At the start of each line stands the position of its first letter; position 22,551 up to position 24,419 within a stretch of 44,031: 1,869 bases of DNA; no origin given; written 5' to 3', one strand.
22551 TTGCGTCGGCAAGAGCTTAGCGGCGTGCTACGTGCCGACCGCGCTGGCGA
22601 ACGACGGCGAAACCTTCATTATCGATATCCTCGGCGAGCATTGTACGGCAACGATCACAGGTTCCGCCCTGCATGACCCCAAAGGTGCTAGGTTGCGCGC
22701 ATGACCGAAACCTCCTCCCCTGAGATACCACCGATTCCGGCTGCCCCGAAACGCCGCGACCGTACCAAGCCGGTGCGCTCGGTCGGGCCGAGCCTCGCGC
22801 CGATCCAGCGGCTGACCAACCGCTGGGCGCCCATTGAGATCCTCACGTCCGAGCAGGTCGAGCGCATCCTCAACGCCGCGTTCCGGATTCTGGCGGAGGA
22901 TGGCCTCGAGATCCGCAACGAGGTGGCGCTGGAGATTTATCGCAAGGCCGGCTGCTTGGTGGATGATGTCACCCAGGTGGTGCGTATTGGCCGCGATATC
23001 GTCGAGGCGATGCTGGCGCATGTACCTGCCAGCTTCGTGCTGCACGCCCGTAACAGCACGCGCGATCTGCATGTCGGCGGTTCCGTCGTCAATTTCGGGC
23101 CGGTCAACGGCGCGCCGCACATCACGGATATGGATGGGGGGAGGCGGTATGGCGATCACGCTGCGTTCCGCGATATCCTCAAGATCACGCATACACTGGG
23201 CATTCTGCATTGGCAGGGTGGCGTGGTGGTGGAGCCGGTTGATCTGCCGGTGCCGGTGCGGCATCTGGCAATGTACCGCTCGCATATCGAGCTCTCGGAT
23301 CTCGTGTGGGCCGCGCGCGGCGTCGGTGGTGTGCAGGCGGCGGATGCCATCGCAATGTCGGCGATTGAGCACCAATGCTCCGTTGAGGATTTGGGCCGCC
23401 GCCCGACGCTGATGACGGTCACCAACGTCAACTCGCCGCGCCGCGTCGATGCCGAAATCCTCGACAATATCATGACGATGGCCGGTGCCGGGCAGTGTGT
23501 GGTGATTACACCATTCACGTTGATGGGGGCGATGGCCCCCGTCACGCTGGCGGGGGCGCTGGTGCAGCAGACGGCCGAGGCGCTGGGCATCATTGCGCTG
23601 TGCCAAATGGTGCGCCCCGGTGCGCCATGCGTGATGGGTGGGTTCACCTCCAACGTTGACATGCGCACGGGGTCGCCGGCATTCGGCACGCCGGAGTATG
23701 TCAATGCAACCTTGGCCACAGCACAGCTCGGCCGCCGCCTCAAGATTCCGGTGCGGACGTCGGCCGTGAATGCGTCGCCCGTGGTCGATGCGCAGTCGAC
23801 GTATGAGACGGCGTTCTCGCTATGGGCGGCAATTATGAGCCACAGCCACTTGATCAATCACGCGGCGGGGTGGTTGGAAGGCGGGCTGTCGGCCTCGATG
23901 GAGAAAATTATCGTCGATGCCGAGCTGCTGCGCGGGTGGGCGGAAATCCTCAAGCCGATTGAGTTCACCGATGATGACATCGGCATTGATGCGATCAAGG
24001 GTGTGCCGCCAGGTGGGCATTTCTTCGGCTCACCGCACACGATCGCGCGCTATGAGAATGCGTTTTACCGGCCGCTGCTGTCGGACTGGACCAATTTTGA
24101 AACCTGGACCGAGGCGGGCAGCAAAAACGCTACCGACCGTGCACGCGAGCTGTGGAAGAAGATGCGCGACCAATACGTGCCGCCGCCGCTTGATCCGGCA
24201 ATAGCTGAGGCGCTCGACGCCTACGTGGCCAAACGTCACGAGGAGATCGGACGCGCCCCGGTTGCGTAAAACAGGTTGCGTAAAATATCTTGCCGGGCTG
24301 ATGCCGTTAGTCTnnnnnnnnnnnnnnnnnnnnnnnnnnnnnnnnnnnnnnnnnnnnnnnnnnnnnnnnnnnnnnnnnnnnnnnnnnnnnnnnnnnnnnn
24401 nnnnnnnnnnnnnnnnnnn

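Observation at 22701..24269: MttB-superfamily methyltransferase without any corrinoid partner, translationally coupled to folate-linked demethylases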

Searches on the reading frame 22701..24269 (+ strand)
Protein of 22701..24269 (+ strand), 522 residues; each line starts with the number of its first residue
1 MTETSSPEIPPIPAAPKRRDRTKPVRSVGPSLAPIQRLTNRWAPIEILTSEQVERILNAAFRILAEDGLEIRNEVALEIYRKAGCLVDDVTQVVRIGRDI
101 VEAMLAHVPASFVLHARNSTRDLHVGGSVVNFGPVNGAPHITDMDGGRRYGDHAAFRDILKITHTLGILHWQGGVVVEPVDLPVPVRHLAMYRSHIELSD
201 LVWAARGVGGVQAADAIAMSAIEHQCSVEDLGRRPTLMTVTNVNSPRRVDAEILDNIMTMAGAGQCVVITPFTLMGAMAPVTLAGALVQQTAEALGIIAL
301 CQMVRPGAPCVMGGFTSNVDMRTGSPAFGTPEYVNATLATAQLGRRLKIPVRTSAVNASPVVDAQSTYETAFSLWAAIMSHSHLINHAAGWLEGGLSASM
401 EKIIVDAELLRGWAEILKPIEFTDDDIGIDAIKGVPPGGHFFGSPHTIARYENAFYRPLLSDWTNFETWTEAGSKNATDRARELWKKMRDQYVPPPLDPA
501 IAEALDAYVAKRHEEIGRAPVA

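Call 6: search_protein_families(library=pfam, proteins=[window:22701-24269:+])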
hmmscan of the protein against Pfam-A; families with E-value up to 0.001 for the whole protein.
window:22701-24269:+ (522 aa): 1 family
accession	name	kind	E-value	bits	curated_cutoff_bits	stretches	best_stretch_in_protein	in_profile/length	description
PF06253.16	MTTB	-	1.8e-179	597.4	25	1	18-517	5-500/500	Trimethylamine methyltransferase (MTTB)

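Call 7: search_protein_families(library=ncbifam, proteins=[window:22701-24269:+])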
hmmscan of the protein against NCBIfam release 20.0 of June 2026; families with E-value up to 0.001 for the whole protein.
window:22701-24269:+ (522 aa): 1 family
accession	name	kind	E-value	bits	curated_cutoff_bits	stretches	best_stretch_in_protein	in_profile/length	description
TIGR02369.2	trimeth_pyl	equivalog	9.1e-78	261.8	525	1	45-511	3-467/469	[trimethylamine--corrinoid protein] Co-methyltransferase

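Call 11: find_homologous_proteins(query=window:22701-24269:+)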
Query window:22701-24269:+ (522 aa): 8000 proteins with E <= 0.001 among 8000 candidates; the best 120 are listed.
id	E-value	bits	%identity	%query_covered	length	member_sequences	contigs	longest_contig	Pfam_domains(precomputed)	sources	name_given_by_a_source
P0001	0.0e+0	1147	97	99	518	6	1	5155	PF06253.17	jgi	jgi:trimethylamine---corrinoid protein Co-methyltransferase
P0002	0.0e+0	1029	87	99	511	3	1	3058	PF06253.17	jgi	jgi:trimethylamine---corrinoid protein Co-methyltransferase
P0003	7.3e-276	934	81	94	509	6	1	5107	PF06253.17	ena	-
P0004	1.6e-275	933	79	94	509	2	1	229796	PF06253.17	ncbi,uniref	ncbi:trimethylamine methyltransferase family protein [Terrarubrum flagellatum]|uniref:trimethylamine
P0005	2.9e-275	932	81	96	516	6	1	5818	PF06253.17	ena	-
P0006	1.5e-274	930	80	94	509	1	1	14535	PF06253.17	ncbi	-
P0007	1.4e-272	923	80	94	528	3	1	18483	PF06253.17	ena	-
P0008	8.7e-272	920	78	94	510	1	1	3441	PF06253.17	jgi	jgi:trimethylamine--corrinoid protein Co-methyltransferase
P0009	4.7e-271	918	80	93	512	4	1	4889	PF06253.17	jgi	jgi:trimethylamine--corrinoid protein Co-methyltransferase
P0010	2.4e-270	916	70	94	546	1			PF06253.17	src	-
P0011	1.6e-269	913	77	97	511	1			PF06253.17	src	-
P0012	5.9e-269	911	78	94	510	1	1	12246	PF06253.17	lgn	-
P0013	1.3e-268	910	78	97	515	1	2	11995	PF06253.17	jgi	jgi:trimethylamine--corrinoid protein Co-methyltransferase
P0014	1.8e-268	909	78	94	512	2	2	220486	PF06253.17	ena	-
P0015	2.0e-268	909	77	97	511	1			PF06253.17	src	-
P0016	3.3e-268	909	77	98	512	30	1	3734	PF06253.17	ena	-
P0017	3.6e-268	909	77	97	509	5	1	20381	PF06253.17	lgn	-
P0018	3.8e-268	908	79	94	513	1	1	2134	PF06253.17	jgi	jgi:trimethylamine---corrinoid protein Co-methyltransferase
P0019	5.3e-268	908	79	92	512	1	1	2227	PF06253.17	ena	-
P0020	2.8e-267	906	78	93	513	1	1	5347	PF06253.17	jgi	-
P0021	4.0e-267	905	79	94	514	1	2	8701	PF06253.17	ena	-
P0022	4.4e-267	905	77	94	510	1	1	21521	PF06253.17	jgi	jgi:trimethylamine--corrinoid protein Co-methyltransferase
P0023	4.4e-267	905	79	94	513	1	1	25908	PF06253.17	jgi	jgi:trimethylamine---corrinoid protein Co-methyltransferase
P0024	5.9e-267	905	76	94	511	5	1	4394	PF06253.17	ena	-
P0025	6.3e-267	904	79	95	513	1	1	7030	PF06253.17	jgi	jgi:trimethylamine---corrinoid protein Co-methyltransferase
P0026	9.2e-267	904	77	97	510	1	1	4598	PF06253.17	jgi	jgi:trimethylamine---corrinoid protein Co-methyltransferase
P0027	9.8e-267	904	79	94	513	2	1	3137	PF06253.17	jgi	-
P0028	1.1e-266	904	79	94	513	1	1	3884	PF06253.17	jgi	jgi:trimethylamine---corrinoid protein Co-methyltransferase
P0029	1.1e-266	904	77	97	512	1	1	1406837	PF06253.17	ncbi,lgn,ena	-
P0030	1.2e-266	904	78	94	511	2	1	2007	PF06253.17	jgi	jgi:trimethylamine--corrinoid protein Co-methyltransferase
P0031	1.6e-266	903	79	94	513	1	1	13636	PF06253.17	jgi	jgi:trimethylamine---corrinoid protein Co-methyltransferase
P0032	1.8e-266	903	77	94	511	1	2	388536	PF06253.17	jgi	jgi:trimethylamine--corrinoid protein Co-methyltransferase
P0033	2.4e-266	902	76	97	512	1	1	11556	PF06253.17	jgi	jgi:trimethylamine--corrinoid protein Co-methyltransferase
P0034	2.9e-266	902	79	94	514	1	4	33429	PF06253.17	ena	-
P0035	3.2e-266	902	77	94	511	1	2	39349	PF06253.17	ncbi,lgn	-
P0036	4.0e-266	902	78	95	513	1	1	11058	PF06253.17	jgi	jgi:trimethylamine--corrinoid protein Co-methyltransferase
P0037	5.9e-266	901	75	98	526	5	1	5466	PF06253.17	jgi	jgi:trimethylamine---corrinoid protein Co-methyltransferase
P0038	7.1e-266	901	79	94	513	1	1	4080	PF06253.17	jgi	jgi:trimethylamine---corrinoid protein Co-methyltransferase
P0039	7.5e-266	901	76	97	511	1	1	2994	PF06253.17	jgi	jgi:trimethylamine--corrinoid protein Co-methyltransferase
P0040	9.0e-266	901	76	97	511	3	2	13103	PF06253.17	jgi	jgi:trimethylamine--corrinoid protein Co-methyltransferase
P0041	9.9e-266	900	76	98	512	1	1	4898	PF06253.17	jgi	jgi:trimethylamine---corrinoid protein Co-methyltransferase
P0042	1.1e-265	900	78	93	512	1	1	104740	PF06253.17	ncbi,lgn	ncbi:MAG: trimethylamine methyltransferase family protein [Steroidobacteraceae bacterium]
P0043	1.1e-265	900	78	94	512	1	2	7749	PF06253.17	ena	-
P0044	1.1e-265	900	78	96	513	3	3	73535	PF06253.17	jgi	-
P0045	1.5e-265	900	75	97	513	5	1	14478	PF06253.17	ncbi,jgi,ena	jgi:trimethylamine--corrinoid protein Co-methyltransferase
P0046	1.8e-265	900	77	94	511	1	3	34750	PF06253.17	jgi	jgi:trimethylamine--corrinoid protein Co-methyltransferase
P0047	1.8e-265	900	78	93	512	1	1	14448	PF06253.17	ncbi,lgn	-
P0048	2.0e-265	899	78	94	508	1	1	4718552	PF06253.17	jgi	jgi:trimethylamine--corrinoid protein Co-methyltransferase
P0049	2.5e-265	899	79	94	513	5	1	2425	PF06253.17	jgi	jgi:trimethylamine---corrinoid protein Co-methyltransferase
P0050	2.9e-265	899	76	97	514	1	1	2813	PF06253.17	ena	-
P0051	3.7e-265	899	77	97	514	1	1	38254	PF06253.17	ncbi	-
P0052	5.8e-265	898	77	94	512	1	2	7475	PF06253.17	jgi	-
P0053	6.6e-265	898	76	94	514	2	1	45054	PF06253.17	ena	-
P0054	6.9e-265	898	78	94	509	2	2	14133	PF06253.17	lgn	-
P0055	7.8e-265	897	78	94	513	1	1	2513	PF06253.17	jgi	jgi:trimethylamine--corrinoid protein Co-methyltransferase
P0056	8.3e-265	897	78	94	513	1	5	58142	PF06253.17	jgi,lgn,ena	jgi:trimethylamine---corrinoid protein Co-methyltransferase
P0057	9.4e-265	897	77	94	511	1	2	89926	PF06253.17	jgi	jgi:trimethylamine---corrinoid protein Co-methyltransferase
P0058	1.1e-264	897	78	94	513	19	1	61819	PF06253.17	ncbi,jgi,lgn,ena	jgi:trimethylamine--corrinoid protein Co-methyltransferase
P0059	1.2e-264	897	76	97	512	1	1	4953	PF06253.17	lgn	-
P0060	1.4e-264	897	78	94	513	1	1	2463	PF06253.17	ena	-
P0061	1.6e-264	897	77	94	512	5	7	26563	PF06253.17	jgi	jgi:trimethylamine--corrinoid protein Co-methyltransferase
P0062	1.8e-264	896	77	94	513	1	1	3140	PF06253.17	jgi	jgi:trimethylamine---corrinoid protein Co-methyltransferase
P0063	1.9e-264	896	78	94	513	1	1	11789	PF06253.17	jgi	jgi:trimethylamine--corrinoid protein Co-methyltransferase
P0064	2.0e-264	896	76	94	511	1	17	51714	PF06253.17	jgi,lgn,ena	jgi:trimethylamine--corrinoid protein Co-methyltransferase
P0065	2.2e-264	896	76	97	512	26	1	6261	PF06253.17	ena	-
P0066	2.2e-264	896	77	96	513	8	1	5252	PF06253.17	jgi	jgi:trimethylamine--corrinoid protein Co-methyltransferase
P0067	2.3e-264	896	78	94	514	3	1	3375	PF06253.17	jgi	jgi:trimethylamine---corrinoid protein Co-methyltransferase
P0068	2.3e-264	896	76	99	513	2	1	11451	PF06253.17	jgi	jgi:trimethylamine---corrinoid protein Co-methyltransferase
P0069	2.4e-264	896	78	94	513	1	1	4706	PF06253.17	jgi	jgi:trimethylamine--corrinoid protein Co-methyltransferase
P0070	3.0e-264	896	77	94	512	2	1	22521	PF06253.17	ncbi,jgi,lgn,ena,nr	ncbi:MAG TPA: trimethylamine methyltransferase family protein [Steroidobacteraceae bacterium]|nr:tri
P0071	3.1e-264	896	77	94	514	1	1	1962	PF06253.17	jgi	jgi:trimethylamine--corrinoid protein Co-methyltransferase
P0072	3.2e-264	895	76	94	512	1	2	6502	PF06253.17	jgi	jgi:trimethylamine---corrinoid protein Co-methyltransferase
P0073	3.5e-264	895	76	97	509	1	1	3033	PF06253.17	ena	-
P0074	3.8e-264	895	78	94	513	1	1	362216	PF06253.17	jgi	jgi:trimethylamine---corrinoid protein Co-methyltransferase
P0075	4.0e-264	895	78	94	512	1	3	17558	PF06253.17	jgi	jgi:trimethylamine---corrinoid protein Co-methyltransferase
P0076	4.2e-264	895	78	95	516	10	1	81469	PF06253.17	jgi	jgi:trimethylamine--corrinoid protein Co-methyltransferase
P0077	4.4e-264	895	78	94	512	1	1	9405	PF06253.17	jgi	jgi:trimethylamine---corrinoid protein Co-methyltransferase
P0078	4.8e-264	895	77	94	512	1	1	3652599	PF06253.17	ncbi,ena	-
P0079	4.9e-264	895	77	94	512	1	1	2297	PF06253.17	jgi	jgi:trimethylamine--corrinoid protein Co-methyltransferase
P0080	5.1e-264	895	76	97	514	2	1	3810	PF06253.17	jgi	jgi:trimethylamine--corrinoid protein Co-methyltransferase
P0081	5.1e-264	895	78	94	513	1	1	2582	PF06253.17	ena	-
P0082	5.5e-264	895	76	94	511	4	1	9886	PF06253.17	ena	-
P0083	5.5e-264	895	78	94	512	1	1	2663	PF06253.17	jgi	jgi:trimethylamine---corrinoid protein Co-methyltransferase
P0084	6.0e-264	895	78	94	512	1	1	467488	PF06253.17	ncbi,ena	-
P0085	6.3e-264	895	77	94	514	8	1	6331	PF06253.17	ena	-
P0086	6.4e-264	894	78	94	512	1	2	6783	PF06253.17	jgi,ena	-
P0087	7.7e-264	894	77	97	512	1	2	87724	PF06253.17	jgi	jgi:trimethylamine---corrinoid protein Co-methyltransferase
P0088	9.6e-264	894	77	97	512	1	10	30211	PF06253.17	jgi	jgi:trimethylamine--corrinoid protein Co-methyltransferase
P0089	1.0e-263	894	76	97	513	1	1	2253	PF06253.17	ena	-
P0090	1.0e-263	894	77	97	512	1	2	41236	PF06253.17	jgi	-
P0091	1.0e-263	894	76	97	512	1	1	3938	PF06253.17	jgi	jgi:trimethylamine--corrinoid protein Co-methyltransferase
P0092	1.1e-263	894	76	97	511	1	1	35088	PF06253.17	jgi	jgi:trimethylamine---corrinoid protein Co-methyltransferase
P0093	1.1e-263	894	77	94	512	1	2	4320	PF06253.17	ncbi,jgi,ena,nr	ncbi:MAG TPA: trimethylamine methyltransferase family protein [Steroidobacteraceae bacterium]|nr:tri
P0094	1.2e-263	894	77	94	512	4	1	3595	PF06253.17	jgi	jgi:trimethylamine--corrinoid protein Co-methyltransferase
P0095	1.3e-263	893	77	94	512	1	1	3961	PF06253.17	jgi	jgi:trimethylamine--corrinoid protein Co-methyltransferase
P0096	1.3e-263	893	78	94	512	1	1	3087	PF06253.17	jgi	jgi:trimethylamine---corrinoid protein Co-methyltransferase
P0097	1.4e-263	893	76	97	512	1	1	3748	PF06253.17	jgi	jgi:trimethylamine--corrinoid protein Co-methyltransferase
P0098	1.4e-263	893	77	97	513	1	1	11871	PF06253.17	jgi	jgi:trimethylamine---corrinoid protein Co-methyltransferase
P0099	1.5e-263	893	78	94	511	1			PF06253.17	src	-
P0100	1.5e-263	893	78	94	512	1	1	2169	PF06253.17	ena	-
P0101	1.6e-263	893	75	99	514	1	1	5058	PF06253.17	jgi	jgi:trimethylamine---corrinoid protein Co-methyltransferase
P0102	1.7e-263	893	78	94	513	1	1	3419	PF06253.17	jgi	-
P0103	1.7e-263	893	78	93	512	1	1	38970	PF06253.17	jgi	jgi:trimethylamine--corrinoid protein Co-methyltransferase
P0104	1.8e-263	893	78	94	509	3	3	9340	PF06253.17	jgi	jgi:trimethylamine--corrinoid protein Co-methyltransferase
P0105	2.0e-263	893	77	94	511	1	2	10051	PF06253.17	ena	-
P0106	2.0e-263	893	77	94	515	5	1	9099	PF06253.17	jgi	jgi:trimethylamine---corrinoid protein Co-methyltransferase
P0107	2.0e-263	893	78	93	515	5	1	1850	PF06253.17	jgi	jgi:trimethylamine--corrinoid protein Co-methyltransferase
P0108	2.1e-263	893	78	94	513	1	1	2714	PF06253.17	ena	-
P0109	2.3e-263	893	77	94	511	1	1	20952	PF06253.17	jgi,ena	-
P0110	2.5e-263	893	75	97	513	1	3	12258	PF06253.17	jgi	jgi:trimethylamine---corrinoid protein Co-methyltransferase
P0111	2.5e-263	893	78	94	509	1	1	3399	PF06253.17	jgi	jgi:trimethylamine---corrinoid protein Co-methyltransferase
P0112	2.6e-263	892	78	94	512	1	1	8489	PF06253.17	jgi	jgi:trimethylamine---corrinoid protein Co-methyltransferase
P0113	2.6e-263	892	77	93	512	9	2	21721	PF06253.17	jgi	jgi:trimethylamine--corrinoid protein Co-methyltransferase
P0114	2.6e-263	892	69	94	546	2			PF06253.17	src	-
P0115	2.6e-263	892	76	97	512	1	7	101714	PF06253.17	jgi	jgi:trimethylamine--corrinoid protein Co-methyltransferase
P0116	2.6e-263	892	76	97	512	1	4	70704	PF06253.17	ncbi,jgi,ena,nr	ncbi:MAG TPA: trimethylamine methyltransferase family protein [Steroidobacteraceae bacterium]|jgi:tr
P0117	2.7e-263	892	78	95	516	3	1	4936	PF06253.17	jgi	jgi:trimethylamine---corrinoid protein Co-methyltransferase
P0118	2.8e-263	892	78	94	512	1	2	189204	PF06253.17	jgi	jgi:trimethylamine--corrinoid protein Co-methyltransferase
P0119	3.1e-263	892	76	97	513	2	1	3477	PF06253.17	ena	-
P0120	3.2e-263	892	76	95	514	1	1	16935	PF06253.17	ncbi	-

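Call 16: find_related_loci(query=window:22701-24269:+, collection=genome_contigs, flank=10000)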
Query window:22701-24269:+ (522 aa) in genome_contigs; peptide patterns used: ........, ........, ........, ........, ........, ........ (x = any residue, [..] = any of these).
600 stretches matched a pattern (row limit reached: there are more); 585 encode a relative of the query (tblastn E <= 1e-3); the best 80 are kept; 80 distinct loci.
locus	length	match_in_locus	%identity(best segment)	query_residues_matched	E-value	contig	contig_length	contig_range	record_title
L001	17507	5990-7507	77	13-517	0e+0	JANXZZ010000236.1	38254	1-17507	MAG: Proteobacteria bacterium isolate GL140_5_metabat_135_sub GL140_5_k141_926760, whole genome shotgun sequence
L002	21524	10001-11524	75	12-519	0e+0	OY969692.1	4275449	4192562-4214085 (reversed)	MAG: uncultured Gammaproteobacteria bacterium isolate MFD05377.bin.2.4 genome assembly, chromosome: 1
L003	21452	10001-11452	79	29-512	0e+0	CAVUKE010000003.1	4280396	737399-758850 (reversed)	MAG: uncultured proteobacterium isolate MFD01716.bin.2.9 genome assembly, contig: contig_12247, whole genome shotgun seq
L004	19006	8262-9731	77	27-516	0e+0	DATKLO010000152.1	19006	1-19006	MAG TPA_asm: Steroidobacteraceae bacterium isolate SMAG_U14687 k141_4235355, whole genome shotgun sequence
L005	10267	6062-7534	78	29-519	0e+0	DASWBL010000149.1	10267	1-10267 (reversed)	MAG TPA_asm: Steroidobacteraceae bacterium isolate SMAG_U2681 k141_737635, whole genome shotgun sequence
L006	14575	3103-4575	78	27-517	0e+0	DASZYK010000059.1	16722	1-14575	MAG TPA_asm: Steroidobacteraceae bacterium isolate SMAG_U6208 k141_1100961, whole genome shotgun sequence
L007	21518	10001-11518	76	10-517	0e+0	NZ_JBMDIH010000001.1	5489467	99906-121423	Labrys sp. La1 Labrys_C1, whole genome shotgun sequence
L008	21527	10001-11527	74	10-518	0e+0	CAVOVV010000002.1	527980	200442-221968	MAG: uncultured Gammaproteobacteria bacterium isolate MFD00031.bin.1.107 genome assembly, contig: contig_23885, whole ge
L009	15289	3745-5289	75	5-519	0e+0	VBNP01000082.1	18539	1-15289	MAG: Gammaproteobacteria bacterium isolate GP_24 14_1009_16_40cm_scaffold_16984, whole genome shotgun sequence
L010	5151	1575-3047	77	27-517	0e+0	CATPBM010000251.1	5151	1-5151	MAG: uncultured Steroidobacteraceae bacterium isolate S90_Bin_6 genome assembly, contig: S90_000000004638, whole genome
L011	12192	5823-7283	77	30-516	0e+0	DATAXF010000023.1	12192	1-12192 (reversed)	MAG TPA_asm: Steroidobacteraceae bacterium isolate SMAG_U5645 k141_217217, whole genome shotgun sequence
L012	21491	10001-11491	77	21-517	0e+0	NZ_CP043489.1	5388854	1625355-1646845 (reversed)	Labrys sp. KNU-23 chromosome 1, complete sequence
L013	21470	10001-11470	77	27-516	0e+0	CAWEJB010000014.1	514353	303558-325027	MAG: uncultured proteobacterium isolate MFD06092.bin.1.211 genome assembly, contig: contig_62811, whole genome shotgun s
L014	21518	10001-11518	75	12-517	0e+0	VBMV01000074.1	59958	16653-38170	MAG: Gammaproteobacteria bacterium isolate GP_4 14_0903_02_20cm_scaffold_101, whole genome shotgun sequence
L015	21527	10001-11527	75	10-518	0e+0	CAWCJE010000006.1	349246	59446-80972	MAG: uncultured Gammaproteobacteria bacterium isolate MFD09368.bin.2.99 genome assembly, contig: contig_25900, whole gen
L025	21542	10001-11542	73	6-519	0e+0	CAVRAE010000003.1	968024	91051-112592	MAG: uncultured Gammaproteobacteria bacterium isolate MFD00031.bin.1.208 genome assembly, contig: contig_2750, whole gen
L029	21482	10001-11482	75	27-520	0e+0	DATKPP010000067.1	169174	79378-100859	MAG TPA_asm: Steroidobacteraceae bacterium isolate SMAG_U14794 k141_4704715, whole genome shotgun sequence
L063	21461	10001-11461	69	31-517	0e+0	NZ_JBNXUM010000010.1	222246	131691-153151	Falsiroseomonas sp. HW251 10, whole genome shotgun sequence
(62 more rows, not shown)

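Call 21: search_protein_families(library=pfam, proteins=[L029:13329-14513:+, L029:15209-16222:+, L029:14120-15604:-, L029:16215-17198:-, L029:8533-9420:-, L029:7508-8515:+, L029:5960-7546:-, L029:5203-6441:-, L029:3738-5198:-, L029:2854-3741:-], max_evalue=0.00001)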
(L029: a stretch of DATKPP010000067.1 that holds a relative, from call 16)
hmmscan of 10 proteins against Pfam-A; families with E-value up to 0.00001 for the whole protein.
L029:13329-14513:+ (394 aa): 0 families

L029:15209-16222:+ (337 aa): 0 families

L029:14120-15604:- (494 aa): 1 family
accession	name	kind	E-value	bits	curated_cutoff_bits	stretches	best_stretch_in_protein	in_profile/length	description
PF00005.33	ABC_tran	-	1e-36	127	25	1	201-346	2-136/137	ABC transporter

L029:16215-17198:- (327 aa): 1 family
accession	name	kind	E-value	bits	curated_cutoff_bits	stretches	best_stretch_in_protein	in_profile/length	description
PF04069.17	OpuAC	-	1.5e-42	146.5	21.2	1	49-321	2-256/257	Substrate binding domain of ABC-type glycine betaine transport system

L029:8533-9420:- (295 aa): 2 families
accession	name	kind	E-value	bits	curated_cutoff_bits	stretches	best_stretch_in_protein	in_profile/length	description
PF00685.33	Sulfotransfer_1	-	9.2e-39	133.8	22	1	24-273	2-244/255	Sulfotransferase domain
PF13469.12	Sulfotransfer_3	-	2.4e-08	35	27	0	98-215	123-216/216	Sulfotransferase family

L029:7508-8515:+ (335 aa): 1 family
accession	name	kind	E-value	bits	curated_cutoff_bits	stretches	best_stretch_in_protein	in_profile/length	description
PF12779.12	WXXGXW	-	7.4e-08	32.8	18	1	77-100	3-26/26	WXXGXW repeat (2 copies)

L029:5960-7546:- (528 aa): 2 families
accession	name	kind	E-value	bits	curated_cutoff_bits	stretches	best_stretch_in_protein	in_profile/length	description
PF00773.25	RNB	-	1.8e-79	267.9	29.3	1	85-416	2-325/326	RNB domain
PF18614.7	RNase_II_C_S1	-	3.8e-17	62.3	26.6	1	464-521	2-58/59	RNase II-type exonuclease C-terminal S1 domain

L029:5203-6441:- (412 aa): 2 families
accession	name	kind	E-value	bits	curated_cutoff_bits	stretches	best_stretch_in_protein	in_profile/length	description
PF03641.19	Lysine_decarbox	-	6.8e-30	104.4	27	1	258-387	1-129/131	Possible lysine decarboxylase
PF18306.6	LDcluster4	-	1.1e-09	38.6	26.3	1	244-328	30-111/151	SLOG cluster4 family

L029:3738-5198:- (486 aa): 1 family
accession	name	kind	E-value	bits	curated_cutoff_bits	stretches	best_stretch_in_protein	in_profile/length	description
PF03055.21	RPE65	-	1.4e-114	384.2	27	1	20-478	6-468/469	Retinal pigment epithelial membrane protein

L029:2854-3741:- (295 aa): 0 families
